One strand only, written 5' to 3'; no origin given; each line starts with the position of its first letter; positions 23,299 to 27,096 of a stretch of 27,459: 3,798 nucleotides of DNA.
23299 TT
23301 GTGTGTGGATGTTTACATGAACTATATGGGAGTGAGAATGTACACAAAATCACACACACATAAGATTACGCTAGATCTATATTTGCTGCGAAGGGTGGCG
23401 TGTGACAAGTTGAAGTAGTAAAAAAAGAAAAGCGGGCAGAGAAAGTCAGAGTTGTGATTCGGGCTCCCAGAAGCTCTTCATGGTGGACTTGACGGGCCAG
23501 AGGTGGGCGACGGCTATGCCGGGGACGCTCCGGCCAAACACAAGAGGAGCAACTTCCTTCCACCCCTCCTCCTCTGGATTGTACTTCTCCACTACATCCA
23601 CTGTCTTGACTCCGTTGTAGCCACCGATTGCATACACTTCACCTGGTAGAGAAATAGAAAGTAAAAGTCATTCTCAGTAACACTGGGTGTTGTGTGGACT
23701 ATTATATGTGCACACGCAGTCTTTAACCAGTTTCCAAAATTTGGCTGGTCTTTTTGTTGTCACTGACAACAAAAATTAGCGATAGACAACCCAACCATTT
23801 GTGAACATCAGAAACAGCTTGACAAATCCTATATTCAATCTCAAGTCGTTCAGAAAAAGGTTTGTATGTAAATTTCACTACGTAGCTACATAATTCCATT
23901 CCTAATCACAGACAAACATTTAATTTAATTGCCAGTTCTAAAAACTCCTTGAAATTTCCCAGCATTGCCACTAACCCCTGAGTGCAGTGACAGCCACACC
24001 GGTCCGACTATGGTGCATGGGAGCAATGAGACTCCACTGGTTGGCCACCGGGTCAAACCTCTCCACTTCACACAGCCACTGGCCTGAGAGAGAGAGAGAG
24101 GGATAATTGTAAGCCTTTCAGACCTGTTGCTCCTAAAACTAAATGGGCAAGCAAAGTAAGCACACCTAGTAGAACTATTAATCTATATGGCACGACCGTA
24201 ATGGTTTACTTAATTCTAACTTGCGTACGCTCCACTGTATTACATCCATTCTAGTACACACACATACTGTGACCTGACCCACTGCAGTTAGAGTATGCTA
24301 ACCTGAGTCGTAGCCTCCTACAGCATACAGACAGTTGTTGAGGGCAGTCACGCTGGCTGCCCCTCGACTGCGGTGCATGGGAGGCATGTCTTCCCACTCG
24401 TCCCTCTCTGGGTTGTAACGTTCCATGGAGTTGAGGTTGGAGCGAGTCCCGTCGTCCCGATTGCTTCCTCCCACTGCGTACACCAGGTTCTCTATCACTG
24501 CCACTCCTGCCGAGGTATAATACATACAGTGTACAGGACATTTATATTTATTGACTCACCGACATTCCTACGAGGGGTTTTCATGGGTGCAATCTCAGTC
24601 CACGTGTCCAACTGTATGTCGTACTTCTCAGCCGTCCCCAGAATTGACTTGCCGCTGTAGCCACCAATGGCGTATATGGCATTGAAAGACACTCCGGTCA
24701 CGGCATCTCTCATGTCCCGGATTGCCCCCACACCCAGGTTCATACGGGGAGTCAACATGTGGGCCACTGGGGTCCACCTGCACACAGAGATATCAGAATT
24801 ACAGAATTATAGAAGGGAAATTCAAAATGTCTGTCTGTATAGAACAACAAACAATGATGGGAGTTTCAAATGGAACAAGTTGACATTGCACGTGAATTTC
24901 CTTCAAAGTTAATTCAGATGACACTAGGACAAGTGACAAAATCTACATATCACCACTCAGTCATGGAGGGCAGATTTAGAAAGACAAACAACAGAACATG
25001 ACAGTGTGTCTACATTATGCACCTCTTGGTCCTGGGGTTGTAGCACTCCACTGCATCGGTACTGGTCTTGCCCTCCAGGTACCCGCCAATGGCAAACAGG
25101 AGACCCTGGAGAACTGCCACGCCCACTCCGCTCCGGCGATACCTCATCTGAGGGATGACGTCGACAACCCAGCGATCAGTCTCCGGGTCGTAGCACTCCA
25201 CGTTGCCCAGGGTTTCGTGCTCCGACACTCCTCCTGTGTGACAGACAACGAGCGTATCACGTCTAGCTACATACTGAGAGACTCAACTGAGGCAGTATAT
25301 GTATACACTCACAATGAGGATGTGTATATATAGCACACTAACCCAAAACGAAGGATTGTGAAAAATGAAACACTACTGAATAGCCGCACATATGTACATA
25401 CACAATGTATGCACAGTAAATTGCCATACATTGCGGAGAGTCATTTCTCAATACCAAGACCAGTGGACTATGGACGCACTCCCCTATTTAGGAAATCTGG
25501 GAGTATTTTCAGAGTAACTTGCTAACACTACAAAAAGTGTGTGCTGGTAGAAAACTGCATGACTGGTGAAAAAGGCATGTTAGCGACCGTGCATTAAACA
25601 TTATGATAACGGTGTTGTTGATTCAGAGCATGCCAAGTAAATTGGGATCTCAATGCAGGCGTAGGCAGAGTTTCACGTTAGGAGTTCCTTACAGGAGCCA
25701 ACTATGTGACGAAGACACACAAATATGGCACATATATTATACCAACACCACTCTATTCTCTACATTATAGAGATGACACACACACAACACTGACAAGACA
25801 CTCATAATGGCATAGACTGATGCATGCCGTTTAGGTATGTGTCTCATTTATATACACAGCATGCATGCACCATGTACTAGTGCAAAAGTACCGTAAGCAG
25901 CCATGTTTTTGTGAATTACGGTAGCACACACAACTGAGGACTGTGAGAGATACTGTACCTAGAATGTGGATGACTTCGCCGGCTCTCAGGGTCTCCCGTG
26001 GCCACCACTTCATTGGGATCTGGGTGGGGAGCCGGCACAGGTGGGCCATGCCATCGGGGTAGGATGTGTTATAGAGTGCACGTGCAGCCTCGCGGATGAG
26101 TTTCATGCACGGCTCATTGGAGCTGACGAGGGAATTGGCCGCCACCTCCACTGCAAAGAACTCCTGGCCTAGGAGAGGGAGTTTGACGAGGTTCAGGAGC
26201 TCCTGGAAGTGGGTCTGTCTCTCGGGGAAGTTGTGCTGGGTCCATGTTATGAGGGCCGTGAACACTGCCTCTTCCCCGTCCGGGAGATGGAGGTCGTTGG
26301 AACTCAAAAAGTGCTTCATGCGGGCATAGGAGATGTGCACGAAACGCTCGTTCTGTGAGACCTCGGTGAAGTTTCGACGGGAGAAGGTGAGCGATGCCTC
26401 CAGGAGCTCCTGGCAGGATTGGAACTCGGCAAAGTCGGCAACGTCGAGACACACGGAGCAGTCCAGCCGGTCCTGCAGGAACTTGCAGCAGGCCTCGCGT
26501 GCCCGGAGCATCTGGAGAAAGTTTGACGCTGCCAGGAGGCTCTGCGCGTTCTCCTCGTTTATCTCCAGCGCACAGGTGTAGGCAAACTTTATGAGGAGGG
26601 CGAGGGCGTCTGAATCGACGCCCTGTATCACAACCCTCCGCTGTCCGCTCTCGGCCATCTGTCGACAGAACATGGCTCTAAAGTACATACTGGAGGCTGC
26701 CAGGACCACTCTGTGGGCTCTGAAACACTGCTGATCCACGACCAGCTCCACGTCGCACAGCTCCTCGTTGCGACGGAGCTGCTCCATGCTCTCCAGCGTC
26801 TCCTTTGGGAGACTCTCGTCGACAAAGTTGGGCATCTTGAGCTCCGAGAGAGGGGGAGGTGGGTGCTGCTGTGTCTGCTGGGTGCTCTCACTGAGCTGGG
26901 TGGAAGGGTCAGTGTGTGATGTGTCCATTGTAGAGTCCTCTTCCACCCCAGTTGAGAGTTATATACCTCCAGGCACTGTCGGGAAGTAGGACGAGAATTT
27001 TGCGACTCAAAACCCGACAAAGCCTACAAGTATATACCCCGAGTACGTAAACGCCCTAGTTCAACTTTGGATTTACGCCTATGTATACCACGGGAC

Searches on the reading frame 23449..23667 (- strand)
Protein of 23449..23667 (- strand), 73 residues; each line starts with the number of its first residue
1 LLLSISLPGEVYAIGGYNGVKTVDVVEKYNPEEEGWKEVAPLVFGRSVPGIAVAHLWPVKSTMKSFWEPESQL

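Call 81: search_protein_families(library=pfam, proteins=[window:23449-23667:-], max_evalue=0.01)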
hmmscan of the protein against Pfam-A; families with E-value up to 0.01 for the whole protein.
window:23449-23667:- (73 aa): 3 families
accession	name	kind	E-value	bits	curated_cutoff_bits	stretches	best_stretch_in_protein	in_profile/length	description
PF01344.31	Kelch_1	-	3.6e-09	36.4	20.1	1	6-42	9-45/46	Kelch motif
PF13964.12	Kelch_6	-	2.2e-05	24.7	25.3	1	5-43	8-47/50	Kelch motif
PF07646.21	Kelch_2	-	9.9e-05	22.6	21.3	1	8-42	11-47/48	Kelch motif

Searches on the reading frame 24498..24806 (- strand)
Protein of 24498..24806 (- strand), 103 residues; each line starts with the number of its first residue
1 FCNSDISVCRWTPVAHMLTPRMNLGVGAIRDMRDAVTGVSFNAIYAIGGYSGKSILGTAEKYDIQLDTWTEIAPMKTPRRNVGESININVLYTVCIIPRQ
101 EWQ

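Call 81: search_protein_families(library=pfam, proteins=[window:24498-24806:-], max_evalue=0.01)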
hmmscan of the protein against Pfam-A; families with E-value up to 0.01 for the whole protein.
window:24498-24806:- (103 aa): 4 families
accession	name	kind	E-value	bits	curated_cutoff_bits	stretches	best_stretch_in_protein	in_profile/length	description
PF01344.31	Kelch_1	-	8.2e-11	41.6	20.1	1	42-76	12-46/46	Kelch motif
PF13964.12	Kelch_6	-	3.3e-07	30.5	25.3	1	43-79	13-50/50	Kelch motif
PF13415.12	Kelch_3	-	2.3e-06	28.1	22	1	43-81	3-42/48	Galactose oxidase, central domain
PF13418.12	Kelch_4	-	3.1e-06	27.5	21.6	1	42-76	13-48/49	Galactose oxidase, central domain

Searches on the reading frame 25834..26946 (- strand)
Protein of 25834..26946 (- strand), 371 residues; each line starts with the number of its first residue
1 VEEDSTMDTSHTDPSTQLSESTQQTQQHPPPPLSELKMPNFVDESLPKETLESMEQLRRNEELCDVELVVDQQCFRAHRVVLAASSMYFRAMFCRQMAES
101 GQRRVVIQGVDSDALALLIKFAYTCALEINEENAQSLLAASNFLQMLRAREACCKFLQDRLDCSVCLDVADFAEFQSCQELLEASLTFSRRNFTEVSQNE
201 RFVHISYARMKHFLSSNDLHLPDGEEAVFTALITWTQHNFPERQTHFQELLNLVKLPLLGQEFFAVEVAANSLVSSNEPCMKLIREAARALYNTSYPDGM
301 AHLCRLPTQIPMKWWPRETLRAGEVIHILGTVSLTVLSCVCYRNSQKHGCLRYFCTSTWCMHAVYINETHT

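Call 28: find_homologous_proteins(query=window:25834-26946:-, max_evalue=1e-30)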
Query window:25834-26946:- (371 aa): 55 proteins with E <= 1e-30 among 8000 candidates.
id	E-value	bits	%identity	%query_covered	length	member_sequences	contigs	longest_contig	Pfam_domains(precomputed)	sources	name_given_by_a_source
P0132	4.6e-245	830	100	98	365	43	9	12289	PF07707.22,PF00651.38,PF21536.5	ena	-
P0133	4.4e-185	633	90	87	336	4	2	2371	PF07707.22,PF00651.38,PF21536.5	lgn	-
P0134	6.8e-183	625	86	86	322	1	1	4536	PF07707.22,PF00651.38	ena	-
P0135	1.2e-173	595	87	82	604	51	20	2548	PF24996.1,PF07646.22,PF13964.13,PF24681.2,PF07707.22,PF00651.38,PF13415.13,PF24981.2,PF01344.32,PF25210.2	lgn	-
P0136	1.9e-173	594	84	85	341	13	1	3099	PF07707.22,PF00651.38,PF21536.5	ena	-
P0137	3.8e-171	587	89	79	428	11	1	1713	PF07707.22,PF00651.38,PF21536.5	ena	-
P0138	8.2e-171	586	89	79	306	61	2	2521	PF07707.22,PF00651.38,PF21536.5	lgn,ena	-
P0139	3.1e-169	580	81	85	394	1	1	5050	PF07707.22,PF00651.38,PF21536.5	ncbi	-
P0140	4.5e-169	580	86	81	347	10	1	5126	PF07707.22,PF00651.38,PF21536.5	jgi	-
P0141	2.1e-168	578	80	87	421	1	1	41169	PF07707.22,PF00651.38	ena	-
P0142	5.0e-167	573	83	83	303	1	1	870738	PF07707.22,PF00651.38,PF21536.5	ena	-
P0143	1.6e-164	565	86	79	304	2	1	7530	PF07707.22,PF00651.38,PF21536.5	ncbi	-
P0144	5.0e-162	557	76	91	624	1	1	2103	PF24996.1,PF07646.22,PF13964.13,PF24681.2,PF07707.22,PF00651.38,PF13415.13,PF24981.2,PF01344.32,PF25210.2,PF21536.5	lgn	-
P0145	3.1e-160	551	83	80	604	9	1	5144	PF24996.1,PF07646.22,PF13964.13,PF24681.2,PF07707.22,PF00651.38,PF13415.13,PF24981.2,PF01344.32,PF25210.2,PF21536.5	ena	-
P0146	2.6e-158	545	78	86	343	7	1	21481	PF07707.22,PF00651.38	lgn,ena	-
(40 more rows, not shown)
